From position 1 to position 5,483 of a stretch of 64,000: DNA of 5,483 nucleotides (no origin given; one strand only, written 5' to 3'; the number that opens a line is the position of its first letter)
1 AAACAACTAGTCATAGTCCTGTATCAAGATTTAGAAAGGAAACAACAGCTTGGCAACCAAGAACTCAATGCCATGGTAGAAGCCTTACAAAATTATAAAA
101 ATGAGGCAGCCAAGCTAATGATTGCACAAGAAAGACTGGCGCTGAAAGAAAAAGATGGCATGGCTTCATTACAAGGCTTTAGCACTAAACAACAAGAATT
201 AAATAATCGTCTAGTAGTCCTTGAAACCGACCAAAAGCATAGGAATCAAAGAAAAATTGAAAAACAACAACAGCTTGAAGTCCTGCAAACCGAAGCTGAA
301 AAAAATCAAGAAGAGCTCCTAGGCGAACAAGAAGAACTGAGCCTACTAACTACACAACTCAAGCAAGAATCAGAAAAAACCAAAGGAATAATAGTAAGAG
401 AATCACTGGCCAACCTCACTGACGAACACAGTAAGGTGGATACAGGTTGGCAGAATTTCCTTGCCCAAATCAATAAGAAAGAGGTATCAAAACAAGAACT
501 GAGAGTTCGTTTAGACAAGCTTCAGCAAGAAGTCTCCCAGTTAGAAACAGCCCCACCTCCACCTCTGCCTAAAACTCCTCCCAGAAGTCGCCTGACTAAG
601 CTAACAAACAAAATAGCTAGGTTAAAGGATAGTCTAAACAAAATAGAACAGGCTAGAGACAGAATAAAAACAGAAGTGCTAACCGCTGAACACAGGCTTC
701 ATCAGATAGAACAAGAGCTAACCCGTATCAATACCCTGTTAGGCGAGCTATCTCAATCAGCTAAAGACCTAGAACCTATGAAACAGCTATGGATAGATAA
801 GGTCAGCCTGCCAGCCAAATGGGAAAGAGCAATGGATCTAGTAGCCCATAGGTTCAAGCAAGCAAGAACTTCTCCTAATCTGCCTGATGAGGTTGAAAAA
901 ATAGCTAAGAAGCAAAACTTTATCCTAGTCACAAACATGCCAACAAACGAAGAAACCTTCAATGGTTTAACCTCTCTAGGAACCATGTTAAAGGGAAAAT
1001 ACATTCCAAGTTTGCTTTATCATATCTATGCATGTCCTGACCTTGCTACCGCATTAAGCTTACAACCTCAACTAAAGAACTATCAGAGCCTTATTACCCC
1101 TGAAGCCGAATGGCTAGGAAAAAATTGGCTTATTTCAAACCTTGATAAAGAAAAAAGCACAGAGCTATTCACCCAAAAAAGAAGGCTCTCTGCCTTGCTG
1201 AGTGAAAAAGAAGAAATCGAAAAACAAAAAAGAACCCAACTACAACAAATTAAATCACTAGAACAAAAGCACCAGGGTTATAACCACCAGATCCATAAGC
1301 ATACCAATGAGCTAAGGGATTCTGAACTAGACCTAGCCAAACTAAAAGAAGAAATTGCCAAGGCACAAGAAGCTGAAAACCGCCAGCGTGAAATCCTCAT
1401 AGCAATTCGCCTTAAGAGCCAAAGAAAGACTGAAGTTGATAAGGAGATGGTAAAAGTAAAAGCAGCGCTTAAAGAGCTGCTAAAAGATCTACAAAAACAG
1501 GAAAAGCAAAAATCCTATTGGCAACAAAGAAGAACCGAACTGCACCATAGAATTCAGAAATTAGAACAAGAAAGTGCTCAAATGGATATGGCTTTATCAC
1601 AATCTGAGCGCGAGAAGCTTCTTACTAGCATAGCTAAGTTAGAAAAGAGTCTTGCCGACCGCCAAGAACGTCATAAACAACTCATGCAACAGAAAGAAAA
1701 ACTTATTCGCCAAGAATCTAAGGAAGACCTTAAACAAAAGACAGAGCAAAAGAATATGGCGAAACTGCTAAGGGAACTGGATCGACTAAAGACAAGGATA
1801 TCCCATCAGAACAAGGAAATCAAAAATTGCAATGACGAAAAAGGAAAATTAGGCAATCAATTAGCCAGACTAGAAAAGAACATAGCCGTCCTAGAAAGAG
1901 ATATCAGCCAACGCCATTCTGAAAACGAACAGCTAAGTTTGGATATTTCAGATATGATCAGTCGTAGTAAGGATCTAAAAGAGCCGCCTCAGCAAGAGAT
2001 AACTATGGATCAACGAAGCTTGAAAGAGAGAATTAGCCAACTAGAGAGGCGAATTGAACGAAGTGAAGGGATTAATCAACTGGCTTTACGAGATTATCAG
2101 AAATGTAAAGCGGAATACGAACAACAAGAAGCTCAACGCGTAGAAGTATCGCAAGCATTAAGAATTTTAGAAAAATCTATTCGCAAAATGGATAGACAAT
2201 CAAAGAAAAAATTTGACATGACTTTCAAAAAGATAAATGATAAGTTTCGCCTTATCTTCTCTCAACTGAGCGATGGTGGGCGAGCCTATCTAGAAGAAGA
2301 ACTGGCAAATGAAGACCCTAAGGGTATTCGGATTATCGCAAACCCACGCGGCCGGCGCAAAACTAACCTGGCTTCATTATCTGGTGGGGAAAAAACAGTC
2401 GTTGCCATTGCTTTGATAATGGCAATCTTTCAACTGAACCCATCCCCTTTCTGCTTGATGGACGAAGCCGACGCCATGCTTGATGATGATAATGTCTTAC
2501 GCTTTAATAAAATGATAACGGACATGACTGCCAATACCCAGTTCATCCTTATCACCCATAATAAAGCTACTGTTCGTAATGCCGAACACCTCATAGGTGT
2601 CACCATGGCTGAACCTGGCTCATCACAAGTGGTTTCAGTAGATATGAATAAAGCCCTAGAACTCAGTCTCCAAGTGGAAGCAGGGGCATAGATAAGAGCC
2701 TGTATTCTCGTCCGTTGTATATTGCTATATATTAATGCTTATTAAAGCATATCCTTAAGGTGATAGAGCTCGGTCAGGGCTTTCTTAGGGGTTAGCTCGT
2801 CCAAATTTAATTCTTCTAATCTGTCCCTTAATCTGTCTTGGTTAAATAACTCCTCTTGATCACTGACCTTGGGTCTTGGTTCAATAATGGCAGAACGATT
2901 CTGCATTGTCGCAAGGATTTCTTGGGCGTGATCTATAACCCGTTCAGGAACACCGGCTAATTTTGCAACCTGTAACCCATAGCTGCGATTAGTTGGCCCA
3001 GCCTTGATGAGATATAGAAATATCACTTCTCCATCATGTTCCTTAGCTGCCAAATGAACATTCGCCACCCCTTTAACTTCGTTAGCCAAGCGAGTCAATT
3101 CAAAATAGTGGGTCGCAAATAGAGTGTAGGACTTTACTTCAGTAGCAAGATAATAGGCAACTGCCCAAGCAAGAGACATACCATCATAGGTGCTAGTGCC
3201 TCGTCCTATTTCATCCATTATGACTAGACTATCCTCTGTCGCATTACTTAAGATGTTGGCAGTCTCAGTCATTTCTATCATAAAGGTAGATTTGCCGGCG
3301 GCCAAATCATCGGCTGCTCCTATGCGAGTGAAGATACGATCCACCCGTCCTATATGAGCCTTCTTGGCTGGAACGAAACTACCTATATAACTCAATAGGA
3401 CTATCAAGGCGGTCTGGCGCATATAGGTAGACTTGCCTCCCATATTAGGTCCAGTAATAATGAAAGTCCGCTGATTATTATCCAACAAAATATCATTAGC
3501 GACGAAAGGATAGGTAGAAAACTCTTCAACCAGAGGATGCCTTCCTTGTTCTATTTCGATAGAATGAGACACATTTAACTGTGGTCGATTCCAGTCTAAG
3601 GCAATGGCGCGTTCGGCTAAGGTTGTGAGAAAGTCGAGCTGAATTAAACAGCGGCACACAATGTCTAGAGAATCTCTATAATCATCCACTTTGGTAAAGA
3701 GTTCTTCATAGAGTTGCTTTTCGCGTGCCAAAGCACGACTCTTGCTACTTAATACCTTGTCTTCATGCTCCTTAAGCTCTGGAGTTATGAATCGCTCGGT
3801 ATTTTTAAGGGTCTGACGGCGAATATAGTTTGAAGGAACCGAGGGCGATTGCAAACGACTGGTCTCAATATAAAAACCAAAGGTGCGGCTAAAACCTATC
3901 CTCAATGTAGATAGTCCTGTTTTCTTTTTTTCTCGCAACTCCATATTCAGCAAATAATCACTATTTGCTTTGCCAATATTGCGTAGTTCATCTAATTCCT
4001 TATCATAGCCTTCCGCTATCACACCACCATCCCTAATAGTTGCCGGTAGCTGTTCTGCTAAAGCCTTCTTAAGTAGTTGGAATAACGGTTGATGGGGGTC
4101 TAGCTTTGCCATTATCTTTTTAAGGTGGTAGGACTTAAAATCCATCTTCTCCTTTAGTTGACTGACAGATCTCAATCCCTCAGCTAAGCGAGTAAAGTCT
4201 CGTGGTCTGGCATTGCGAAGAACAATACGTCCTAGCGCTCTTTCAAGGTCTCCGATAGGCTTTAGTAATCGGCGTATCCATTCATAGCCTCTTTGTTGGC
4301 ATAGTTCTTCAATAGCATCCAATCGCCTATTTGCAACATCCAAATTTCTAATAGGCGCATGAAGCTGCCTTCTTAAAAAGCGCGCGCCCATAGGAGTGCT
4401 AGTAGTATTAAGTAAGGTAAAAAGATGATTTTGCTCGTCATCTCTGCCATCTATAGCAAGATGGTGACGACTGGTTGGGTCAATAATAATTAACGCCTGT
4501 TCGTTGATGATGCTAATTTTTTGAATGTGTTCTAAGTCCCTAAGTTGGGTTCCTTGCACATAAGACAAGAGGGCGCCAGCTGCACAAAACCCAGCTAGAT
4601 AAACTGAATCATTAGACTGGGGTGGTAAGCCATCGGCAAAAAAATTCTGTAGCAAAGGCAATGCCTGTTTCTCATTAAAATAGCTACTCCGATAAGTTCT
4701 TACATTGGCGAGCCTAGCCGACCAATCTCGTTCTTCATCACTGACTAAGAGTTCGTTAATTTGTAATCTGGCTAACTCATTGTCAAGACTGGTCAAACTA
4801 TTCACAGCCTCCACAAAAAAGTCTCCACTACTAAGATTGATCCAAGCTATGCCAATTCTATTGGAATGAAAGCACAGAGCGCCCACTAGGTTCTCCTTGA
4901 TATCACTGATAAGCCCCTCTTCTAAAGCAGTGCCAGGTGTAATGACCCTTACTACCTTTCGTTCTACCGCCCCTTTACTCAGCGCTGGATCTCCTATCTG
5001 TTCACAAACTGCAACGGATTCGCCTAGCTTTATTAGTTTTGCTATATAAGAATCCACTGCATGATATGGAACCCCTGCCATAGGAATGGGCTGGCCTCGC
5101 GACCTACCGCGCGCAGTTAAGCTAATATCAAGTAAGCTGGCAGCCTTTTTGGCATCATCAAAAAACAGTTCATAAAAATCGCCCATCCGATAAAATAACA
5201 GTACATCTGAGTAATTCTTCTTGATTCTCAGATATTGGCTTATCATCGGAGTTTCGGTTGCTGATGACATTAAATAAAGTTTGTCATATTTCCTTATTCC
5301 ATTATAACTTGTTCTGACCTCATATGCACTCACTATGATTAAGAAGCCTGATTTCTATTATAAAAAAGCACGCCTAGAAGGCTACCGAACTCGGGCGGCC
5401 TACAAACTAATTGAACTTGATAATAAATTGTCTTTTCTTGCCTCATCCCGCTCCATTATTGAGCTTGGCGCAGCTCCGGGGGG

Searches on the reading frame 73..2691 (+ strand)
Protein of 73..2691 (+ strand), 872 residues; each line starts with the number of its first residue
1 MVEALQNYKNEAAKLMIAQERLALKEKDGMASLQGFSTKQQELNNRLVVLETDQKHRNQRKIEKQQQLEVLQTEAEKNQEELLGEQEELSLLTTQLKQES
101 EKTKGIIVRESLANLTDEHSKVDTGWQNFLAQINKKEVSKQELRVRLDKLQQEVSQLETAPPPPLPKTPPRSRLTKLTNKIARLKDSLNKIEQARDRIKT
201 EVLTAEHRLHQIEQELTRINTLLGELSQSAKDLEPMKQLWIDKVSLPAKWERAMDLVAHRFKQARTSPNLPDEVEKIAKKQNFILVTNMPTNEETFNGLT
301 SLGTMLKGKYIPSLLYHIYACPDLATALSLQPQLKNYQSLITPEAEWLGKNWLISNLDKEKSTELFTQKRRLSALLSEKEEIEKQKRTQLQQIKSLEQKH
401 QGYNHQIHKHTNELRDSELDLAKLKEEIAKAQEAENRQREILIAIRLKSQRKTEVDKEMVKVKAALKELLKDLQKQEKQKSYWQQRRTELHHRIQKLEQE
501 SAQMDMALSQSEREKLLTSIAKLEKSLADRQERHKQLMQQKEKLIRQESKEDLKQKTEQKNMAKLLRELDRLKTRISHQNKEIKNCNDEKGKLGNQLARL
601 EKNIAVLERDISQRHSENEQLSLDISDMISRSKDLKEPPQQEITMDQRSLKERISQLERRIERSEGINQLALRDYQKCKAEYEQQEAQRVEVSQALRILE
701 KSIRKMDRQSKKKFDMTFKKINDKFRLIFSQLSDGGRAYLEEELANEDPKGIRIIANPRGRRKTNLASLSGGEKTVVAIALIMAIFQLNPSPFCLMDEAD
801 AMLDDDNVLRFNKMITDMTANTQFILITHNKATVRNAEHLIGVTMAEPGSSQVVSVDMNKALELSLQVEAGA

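Call 9: search_protein_families(library=ncbifam, proteins=[window:73-2691:+], max_evalue=0.00001)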
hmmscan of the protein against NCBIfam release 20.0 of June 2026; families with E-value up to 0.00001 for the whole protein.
window:73-2691:+ (872 aa): 8 families
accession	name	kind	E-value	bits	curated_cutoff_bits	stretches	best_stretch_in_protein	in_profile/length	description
TIGR02168.1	SMC_prok_B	equivalog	1.7e-104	350.7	567.35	1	18-858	289-1181/1181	chromosome segregation protein SMC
TIGR02169.1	SMC_prok_A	equivalog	6.6e-61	206.2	729.4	1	365-857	670-1164/1165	chromosome segregation protein SMC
NF045487.1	ASRP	equivalog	1.9e-14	53.2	300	1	510-827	309-588/593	archaea-specific SMC-related protein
TIGR02857.1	CydD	equivalog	3.8e-07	29.5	435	1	767-841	457-527/529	thiol reductant ABC exporter subunit CydD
NF002244.0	PRK01156.1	equivalog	6.2e-07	27.9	847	1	764-855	797-893/895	DNA double-strand break repair ATPase Rad50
NF010167.0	PRK13648.1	subfamily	1.3e-06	28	241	1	763-843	137-215/269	energy-coupling factor transporter ATPase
NF041034.1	Rad50_Sulf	equivalog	1.6e-06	26.3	1000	0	763-845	774-859/872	DNA double-strand break repair ATPase Rad50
NF010178.0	PRK13657.1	equivalog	2.7e-06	26.1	733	1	768-841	471-540/588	glucan ABC transporter ATP-binding protein/ permease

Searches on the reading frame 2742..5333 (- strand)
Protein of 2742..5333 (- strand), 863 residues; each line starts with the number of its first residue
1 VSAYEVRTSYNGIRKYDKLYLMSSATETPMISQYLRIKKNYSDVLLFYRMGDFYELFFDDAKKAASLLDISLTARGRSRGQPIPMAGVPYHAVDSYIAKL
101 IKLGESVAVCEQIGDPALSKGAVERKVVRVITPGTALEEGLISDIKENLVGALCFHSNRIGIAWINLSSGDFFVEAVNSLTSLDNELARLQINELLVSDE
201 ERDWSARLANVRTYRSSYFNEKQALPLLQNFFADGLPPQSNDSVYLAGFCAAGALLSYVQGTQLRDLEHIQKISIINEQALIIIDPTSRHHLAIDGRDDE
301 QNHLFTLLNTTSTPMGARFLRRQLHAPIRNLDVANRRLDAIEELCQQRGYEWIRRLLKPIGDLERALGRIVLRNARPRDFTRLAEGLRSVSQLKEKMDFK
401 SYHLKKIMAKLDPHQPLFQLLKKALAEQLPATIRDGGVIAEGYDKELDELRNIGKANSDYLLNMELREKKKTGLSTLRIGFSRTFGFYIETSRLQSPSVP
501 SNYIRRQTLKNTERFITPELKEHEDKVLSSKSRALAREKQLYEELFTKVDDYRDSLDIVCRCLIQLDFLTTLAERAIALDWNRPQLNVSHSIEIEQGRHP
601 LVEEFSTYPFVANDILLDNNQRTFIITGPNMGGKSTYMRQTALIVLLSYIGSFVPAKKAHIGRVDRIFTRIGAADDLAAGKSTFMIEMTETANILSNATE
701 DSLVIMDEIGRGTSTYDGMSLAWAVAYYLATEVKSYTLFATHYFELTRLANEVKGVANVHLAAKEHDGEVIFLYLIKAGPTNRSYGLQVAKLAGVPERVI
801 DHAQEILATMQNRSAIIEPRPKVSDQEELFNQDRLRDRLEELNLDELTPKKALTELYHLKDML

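Call 9: search_protein_families(library=ncbifam, proteins=[window:2742-5333:-], max_evalue=0.00001)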
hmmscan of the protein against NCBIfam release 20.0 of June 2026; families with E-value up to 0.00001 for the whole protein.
window:2742-5333:- (863 aa): 4 families
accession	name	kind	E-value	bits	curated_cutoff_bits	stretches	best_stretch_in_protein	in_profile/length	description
TIGR01070.1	mutS1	equivalog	1e-299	996.7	641.7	1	28-860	2-839/840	DNA mismatch repair protein MutS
NF003810.1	PRK05399.1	equivalog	3.9e-295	981.6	480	1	28-810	2-792/793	DNA mismatch repair protein MutS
TIGR01069.2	mutS2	equivalog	4e-55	187.5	400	1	515-815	222-520/790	endonuclease MutS2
NF052383.1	ATPase_KamC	equivalog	7.4e-51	173.5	300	1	312-806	13-507/508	lysine 5,6-aminomutase reactivase ATPase KamC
